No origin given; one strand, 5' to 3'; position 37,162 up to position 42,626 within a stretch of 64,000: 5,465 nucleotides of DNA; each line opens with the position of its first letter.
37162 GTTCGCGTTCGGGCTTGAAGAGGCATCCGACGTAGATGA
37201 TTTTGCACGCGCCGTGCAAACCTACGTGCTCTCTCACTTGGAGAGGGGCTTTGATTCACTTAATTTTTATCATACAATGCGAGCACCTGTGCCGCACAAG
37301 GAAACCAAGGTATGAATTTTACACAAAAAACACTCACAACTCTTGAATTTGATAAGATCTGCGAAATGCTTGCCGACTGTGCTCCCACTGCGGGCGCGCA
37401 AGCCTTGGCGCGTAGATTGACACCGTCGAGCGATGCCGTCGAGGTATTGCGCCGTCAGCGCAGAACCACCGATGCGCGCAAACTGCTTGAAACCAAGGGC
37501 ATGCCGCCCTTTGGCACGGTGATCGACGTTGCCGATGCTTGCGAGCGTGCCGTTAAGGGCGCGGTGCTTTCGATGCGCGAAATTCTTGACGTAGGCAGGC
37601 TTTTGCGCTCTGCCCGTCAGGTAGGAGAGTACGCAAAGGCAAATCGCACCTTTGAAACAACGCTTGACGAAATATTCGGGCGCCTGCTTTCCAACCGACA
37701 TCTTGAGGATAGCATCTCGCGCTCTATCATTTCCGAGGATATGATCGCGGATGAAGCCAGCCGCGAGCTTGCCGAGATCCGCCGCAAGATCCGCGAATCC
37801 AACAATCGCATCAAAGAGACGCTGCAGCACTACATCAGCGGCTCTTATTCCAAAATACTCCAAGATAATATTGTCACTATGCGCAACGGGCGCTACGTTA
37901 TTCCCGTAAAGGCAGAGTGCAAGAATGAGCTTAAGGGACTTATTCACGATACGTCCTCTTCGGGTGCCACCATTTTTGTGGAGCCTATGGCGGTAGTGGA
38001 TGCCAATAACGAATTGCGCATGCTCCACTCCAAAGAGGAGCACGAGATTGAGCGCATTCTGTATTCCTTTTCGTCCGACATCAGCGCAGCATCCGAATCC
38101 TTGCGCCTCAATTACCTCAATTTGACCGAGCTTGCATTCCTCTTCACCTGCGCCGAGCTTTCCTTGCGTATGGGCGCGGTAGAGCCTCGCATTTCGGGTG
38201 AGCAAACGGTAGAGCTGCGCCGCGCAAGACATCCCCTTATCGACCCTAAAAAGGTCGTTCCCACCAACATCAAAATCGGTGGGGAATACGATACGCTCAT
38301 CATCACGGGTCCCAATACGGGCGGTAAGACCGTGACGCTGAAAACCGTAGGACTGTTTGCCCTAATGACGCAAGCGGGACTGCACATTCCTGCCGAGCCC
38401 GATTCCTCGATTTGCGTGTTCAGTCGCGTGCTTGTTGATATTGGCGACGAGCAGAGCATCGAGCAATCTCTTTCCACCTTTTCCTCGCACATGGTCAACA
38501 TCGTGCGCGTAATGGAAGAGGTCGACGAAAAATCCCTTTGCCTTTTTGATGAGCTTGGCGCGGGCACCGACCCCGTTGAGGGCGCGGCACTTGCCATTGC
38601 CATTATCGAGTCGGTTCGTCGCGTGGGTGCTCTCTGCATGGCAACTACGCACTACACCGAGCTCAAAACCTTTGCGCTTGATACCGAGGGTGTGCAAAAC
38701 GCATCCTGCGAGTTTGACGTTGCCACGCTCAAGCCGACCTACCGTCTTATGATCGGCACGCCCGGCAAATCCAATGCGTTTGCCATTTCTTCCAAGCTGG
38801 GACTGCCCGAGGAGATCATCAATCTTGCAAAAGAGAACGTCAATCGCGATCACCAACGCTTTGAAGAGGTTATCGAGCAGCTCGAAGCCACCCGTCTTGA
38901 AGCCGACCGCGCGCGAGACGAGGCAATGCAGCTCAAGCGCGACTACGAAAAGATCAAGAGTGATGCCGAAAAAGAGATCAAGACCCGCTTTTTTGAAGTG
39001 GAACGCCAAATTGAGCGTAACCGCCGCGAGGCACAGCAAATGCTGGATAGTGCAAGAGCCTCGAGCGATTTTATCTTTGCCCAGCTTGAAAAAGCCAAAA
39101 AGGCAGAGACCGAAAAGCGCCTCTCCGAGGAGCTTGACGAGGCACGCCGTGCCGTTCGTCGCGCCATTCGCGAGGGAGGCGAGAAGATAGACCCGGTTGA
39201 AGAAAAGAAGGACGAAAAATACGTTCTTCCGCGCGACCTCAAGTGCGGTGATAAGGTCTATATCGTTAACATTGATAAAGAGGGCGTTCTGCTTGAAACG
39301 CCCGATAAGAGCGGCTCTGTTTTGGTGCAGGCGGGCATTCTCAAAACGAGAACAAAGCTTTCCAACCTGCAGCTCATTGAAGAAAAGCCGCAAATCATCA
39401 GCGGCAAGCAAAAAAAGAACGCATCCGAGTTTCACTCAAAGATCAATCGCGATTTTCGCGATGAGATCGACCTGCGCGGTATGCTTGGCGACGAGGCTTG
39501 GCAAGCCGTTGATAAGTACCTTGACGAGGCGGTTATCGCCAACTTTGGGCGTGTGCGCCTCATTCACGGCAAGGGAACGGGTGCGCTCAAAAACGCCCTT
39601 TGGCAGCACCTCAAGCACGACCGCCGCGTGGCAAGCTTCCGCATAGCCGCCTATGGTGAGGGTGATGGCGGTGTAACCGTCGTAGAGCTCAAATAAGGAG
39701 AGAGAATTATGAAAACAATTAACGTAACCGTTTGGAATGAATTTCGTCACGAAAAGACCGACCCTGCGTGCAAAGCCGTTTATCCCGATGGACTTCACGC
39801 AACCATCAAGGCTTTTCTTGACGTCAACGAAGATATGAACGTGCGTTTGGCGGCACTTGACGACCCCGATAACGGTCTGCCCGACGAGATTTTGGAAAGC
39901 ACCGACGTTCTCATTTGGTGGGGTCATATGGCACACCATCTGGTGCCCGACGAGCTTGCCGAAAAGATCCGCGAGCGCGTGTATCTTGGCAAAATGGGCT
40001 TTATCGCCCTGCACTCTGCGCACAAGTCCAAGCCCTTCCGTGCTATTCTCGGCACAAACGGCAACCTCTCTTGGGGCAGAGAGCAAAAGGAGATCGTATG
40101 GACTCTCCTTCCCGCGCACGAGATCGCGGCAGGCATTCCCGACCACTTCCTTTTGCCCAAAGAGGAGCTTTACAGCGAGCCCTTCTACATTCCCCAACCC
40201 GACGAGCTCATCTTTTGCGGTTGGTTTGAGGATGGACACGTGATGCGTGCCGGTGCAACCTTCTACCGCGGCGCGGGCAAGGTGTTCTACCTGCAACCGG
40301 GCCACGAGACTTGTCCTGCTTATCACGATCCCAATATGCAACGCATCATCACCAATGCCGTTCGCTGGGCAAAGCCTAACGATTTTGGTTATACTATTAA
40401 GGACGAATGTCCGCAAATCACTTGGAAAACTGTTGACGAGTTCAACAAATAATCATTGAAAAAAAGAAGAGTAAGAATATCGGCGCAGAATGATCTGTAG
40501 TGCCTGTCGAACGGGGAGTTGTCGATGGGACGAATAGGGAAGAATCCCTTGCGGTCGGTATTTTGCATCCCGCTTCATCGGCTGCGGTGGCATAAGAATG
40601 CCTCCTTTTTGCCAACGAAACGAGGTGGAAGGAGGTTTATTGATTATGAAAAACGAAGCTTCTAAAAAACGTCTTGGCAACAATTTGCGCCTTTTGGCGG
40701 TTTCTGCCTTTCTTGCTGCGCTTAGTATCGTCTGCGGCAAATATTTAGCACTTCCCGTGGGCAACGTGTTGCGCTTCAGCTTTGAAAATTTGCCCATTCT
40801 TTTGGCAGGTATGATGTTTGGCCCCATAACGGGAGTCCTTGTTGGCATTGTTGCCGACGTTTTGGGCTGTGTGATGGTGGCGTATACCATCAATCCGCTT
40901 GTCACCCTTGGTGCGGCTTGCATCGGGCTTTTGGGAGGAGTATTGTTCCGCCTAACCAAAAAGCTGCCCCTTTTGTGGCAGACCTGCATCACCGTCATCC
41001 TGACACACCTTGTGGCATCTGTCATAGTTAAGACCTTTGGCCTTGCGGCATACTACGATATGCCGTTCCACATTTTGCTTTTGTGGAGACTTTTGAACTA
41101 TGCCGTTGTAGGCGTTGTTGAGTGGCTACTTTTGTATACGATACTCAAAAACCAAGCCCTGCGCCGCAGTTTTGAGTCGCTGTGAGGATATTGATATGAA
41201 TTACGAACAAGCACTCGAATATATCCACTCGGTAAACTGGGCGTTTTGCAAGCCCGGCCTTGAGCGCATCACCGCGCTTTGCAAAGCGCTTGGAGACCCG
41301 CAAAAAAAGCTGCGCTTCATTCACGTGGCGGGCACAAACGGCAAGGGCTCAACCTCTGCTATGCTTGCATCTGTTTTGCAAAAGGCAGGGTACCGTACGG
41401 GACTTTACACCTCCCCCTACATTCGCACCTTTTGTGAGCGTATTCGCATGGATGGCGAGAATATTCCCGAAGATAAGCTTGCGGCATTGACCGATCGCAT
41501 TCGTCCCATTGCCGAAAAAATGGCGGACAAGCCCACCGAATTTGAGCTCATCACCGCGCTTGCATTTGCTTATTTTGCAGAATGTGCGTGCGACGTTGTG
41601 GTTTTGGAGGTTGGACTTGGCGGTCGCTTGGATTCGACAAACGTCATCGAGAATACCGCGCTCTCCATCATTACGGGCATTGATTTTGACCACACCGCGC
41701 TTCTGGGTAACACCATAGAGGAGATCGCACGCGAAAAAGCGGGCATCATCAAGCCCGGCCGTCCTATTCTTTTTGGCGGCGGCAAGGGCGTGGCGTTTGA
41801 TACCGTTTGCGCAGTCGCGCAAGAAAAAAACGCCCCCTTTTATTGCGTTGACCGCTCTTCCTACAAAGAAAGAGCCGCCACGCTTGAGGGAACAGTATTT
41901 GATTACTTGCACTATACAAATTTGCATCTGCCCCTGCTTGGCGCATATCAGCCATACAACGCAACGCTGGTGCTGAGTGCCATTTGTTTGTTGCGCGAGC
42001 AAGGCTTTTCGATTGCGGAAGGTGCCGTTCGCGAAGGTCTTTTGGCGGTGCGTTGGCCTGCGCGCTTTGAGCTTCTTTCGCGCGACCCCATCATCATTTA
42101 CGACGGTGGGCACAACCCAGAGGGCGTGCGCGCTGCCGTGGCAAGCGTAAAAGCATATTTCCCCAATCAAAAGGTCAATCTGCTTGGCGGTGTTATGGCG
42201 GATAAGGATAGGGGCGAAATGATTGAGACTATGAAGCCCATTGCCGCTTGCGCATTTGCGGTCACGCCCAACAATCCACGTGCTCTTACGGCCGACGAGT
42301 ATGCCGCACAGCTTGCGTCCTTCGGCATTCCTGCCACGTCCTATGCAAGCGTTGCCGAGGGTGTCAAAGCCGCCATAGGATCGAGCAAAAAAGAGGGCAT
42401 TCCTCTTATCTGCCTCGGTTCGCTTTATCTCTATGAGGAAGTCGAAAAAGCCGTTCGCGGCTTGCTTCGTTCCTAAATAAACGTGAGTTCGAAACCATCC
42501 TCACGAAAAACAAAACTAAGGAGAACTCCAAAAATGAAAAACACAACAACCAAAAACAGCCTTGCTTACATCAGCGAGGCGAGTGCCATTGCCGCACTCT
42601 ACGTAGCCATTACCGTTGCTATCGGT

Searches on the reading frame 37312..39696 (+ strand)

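Call 51: search_protein_families(library=ncbifam, proteins=[window:37312-39696:+], max_evalue=0.00001)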
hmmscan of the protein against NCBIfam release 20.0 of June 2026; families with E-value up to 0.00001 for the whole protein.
window:37312-39696:+ (794 aa): 4 families
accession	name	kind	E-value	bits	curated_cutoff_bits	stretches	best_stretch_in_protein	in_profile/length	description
TIGR01069.2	mutS2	equivalog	1.1e-271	903.8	400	1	5-793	2-790/790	endonuclease MutS2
NF052383.1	ATPase_KamC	equivalog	1.7e-57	195.4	300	1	69-509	65-507/508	lysine 5,6-aminomutase reactivase ATPase KamC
NF003810.1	PRK05399.1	equivalog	3.2e-46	158.4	480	1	15-511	280-790/793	DNA mismatch repair protein MutS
TIGR01070.1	mutS1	equivalog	1.3e-39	136.3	641.7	1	234-530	495-799/840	DNA mismatch repair protein MutS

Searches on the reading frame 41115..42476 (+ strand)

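Call 51: search_protein_families(library=ncbifam, proteins=[window:41115-42476:+], max_evalue=0.00001)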
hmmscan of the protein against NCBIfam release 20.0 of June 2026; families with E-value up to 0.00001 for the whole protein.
window:41115-42476:+ (453 aa): 15 families
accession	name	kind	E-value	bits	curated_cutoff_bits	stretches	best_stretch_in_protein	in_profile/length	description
TIGR01499.1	folC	subfamily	8.7e-115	384.3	162.65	1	49-445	1-398/400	bifunctional protein FolC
NF047860.1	Tet-DihydfolSynFolCMyb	equivalog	8.9e-72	242.5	700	1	45-403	42-411/468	bifunctional tetrahydrofolate synthase/dihydrofolate synthase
NF008101.0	PRK10846.1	equivalog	7.8e-64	216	360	1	34-440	17-407/422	bifunctional tetrahydrofolate synthase/dihydrofolate synthase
NF001126.0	PRK00139.1-4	equivalog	6.2e-15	54.7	373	1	44-100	81-138/486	UDP-N-acetylmuramoyl-L-alanyl-D-glutamate--2,6-diaminopimelate ligase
TIGR01085.1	murE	subfamily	1.7e-14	53.6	257.3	1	59-110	78-129/472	UDP-N-acetylmuramyl-tripeptide synthetase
NF053648.1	pMurE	equivalog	2.6e-13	49.5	600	1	181-373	190-373/464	pseudomurein biosynthesis peptide ligase pMurE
TIGR01082.1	murC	equivalog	2.6e-11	43.3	335.1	0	57-94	91-128/449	UDP-N-acetylmuramate--L-alanine ligase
NF001124.0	PRK00139.1-2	equivalog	1.5e-10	40.4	476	0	268-399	296-426/500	UDP-N-acetylmuramoyl-L-alanyl-D-glutamate--2,6-diaminopimelate ligase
NF001123.0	PRK00139.1-1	equivalog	4.7e-09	35.4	586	0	13-94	55-135/493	UDP-N-acetylmuramoyl-L-alanyl-D-glutamate--2,6-diaminopimelate ligase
NF010628.0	PRK14022.1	equivalog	6.2e-09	35.1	536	0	200-427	221-446/483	UDP-N-acetylmuramoyl-L-alanyl-D-glutamate--L-lysine ligase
NF008896.0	PRK11929.1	equivalog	9.5e-09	33.6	1023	0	57-96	103-142/965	bifunctional UDP-N-acetylmuramoyl-L-alanyl-D-glutamate--2,6-diaminopimelate ligase MurE/UDP-N-acetylmuramoyl-tripeptide--D-alanyl-D-alanine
TIGR02068.2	cya_phycin_syn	equivalog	3.1e-08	32.1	850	0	65-100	478-513/862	cyanophycin synthetase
TIGR01143.1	murF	subfamily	3.4e-07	29.6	288.6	0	160-358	127-332/418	UDP-N-acetylmuramoyl-tripeptide--D-alanyl-D-alanine ligase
NF053645.1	pMurC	equivalog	6.8e-07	28.3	560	0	68-95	104-131/492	pseudomurein biosynthesis peptide ligase pMurC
NF010623.0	PRK14016.1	subfamily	4.3e-06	25.2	877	0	68-100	482-514/871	cyanophycin synthetase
